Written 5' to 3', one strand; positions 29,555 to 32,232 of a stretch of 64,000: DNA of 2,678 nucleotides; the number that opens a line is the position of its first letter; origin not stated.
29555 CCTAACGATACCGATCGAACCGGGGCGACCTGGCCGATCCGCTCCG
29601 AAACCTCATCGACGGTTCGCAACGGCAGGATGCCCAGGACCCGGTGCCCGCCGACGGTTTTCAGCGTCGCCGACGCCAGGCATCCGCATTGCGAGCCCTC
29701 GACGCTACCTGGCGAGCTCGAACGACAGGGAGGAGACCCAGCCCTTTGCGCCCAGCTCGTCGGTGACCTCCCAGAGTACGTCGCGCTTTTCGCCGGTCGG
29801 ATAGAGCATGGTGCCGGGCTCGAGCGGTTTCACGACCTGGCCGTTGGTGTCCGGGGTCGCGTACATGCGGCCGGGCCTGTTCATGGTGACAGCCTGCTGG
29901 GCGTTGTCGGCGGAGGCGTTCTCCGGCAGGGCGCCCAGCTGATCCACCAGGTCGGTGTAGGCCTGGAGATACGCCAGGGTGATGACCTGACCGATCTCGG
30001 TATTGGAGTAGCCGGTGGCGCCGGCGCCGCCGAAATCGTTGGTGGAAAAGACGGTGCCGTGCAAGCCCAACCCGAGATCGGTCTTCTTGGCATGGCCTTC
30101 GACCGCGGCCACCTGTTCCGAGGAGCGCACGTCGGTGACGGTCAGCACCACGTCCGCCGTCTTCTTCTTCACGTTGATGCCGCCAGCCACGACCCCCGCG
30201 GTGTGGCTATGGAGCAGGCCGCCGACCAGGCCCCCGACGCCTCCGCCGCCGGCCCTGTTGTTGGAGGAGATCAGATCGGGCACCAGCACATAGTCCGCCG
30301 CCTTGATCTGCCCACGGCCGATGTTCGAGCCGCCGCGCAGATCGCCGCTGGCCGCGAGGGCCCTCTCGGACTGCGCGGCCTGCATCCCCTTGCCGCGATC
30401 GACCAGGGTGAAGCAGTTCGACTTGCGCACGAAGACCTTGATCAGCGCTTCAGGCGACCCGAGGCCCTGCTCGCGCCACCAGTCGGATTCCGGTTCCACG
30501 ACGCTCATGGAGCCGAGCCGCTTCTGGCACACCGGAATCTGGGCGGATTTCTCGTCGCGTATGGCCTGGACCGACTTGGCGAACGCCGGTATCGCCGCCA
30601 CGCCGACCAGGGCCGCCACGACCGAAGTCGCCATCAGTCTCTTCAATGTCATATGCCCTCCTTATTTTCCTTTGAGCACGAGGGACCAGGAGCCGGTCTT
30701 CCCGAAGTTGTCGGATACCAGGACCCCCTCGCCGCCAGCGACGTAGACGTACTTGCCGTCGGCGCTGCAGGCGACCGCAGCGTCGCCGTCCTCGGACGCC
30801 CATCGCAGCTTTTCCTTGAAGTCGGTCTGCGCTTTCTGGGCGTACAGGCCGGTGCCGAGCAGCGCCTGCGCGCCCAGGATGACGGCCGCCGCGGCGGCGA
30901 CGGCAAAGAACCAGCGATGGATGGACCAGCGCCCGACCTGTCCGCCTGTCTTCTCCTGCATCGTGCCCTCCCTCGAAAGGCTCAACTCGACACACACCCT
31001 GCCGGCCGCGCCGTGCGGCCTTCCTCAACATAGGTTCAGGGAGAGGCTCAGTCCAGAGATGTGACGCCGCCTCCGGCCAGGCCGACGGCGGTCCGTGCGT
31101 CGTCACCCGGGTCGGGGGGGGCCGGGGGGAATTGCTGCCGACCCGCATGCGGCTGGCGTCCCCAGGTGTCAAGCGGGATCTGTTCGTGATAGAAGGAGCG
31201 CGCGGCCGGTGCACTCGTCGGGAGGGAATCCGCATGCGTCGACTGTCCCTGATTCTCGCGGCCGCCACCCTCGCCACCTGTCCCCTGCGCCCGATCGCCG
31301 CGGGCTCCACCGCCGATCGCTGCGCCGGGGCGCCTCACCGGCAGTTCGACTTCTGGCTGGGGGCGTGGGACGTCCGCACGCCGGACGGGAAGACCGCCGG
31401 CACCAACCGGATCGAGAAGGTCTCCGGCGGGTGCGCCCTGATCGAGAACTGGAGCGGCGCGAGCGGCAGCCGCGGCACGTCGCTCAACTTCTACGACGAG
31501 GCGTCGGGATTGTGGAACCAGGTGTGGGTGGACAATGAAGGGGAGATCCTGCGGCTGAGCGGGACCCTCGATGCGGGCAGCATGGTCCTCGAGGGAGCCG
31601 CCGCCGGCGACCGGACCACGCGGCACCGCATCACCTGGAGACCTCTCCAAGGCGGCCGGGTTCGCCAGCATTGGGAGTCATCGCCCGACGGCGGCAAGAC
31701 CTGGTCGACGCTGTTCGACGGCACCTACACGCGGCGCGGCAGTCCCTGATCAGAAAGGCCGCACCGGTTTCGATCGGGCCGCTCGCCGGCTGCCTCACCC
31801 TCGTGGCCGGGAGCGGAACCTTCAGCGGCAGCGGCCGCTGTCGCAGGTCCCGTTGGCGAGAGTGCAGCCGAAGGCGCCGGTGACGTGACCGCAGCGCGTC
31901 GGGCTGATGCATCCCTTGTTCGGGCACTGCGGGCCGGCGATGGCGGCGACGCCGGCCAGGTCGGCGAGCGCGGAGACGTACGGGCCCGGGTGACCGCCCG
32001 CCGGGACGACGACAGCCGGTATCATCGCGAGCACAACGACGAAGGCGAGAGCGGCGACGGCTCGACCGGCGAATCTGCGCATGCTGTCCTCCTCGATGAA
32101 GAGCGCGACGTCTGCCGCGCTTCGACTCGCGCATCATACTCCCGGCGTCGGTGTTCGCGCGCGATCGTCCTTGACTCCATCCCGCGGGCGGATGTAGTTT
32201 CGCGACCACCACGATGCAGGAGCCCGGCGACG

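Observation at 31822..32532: Divergent pair of paralogous secreted 6-Cys peptides with a conserved PY(L/V)SAL(S/A)DLA segment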

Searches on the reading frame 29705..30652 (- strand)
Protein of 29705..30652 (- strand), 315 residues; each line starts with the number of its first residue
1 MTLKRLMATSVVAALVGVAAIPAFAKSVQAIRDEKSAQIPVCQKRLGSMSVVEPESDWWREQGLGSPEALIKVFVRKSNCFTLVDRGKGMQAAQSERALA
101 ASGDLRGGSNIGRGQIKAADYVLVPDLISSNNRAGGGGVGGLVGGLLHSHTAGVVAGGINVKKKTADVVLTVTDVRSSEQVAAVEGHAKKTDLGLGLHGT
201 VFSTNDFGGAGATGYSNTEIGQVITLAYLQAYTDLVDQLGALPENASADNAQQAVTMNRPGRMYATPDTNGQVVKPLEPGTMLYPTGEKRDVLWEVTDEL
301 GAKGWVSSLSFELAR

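Call 52: search_protein_families(library=pfam, proteins=[window:29705-30652:-], max_evalue=0.01)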
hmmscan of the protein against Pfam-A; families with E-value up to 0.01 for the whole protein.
window:29705-30652:- (315 aa): 2 families
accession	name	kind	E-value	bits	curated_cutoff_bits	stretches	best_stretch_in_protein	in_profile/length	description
PF03783.19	CsgG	-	5e-12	46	20.8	1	56-242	30-204/210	Curli production assembly/transport component CsgG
PF13036.11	LpoB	-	0.0079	16.5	22.3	0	75-135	58-118/147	Peptidoglycan-synthase activator LpoB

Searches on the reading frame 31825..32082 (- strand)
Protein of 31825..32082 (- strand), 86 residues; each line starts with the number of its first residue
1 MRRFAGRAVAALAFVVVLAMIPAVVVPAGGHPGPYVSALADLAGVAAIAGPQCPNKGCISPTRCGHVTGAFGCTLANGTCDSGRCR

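Call 4: search_protein_families(library=pfam, proteins=[window:31825-32082:-], max_evalue=10)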
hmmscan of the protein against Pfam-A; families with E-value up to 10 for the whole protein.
seq(86 aa): 0 families

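Call 5: search_protein_families(library=ncbifam, proteins=[window:31825-32082:-], max_evalue=10)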
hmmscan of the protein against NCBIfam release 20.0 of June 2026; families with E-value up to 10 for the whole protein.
seq(86 aa): 0 families
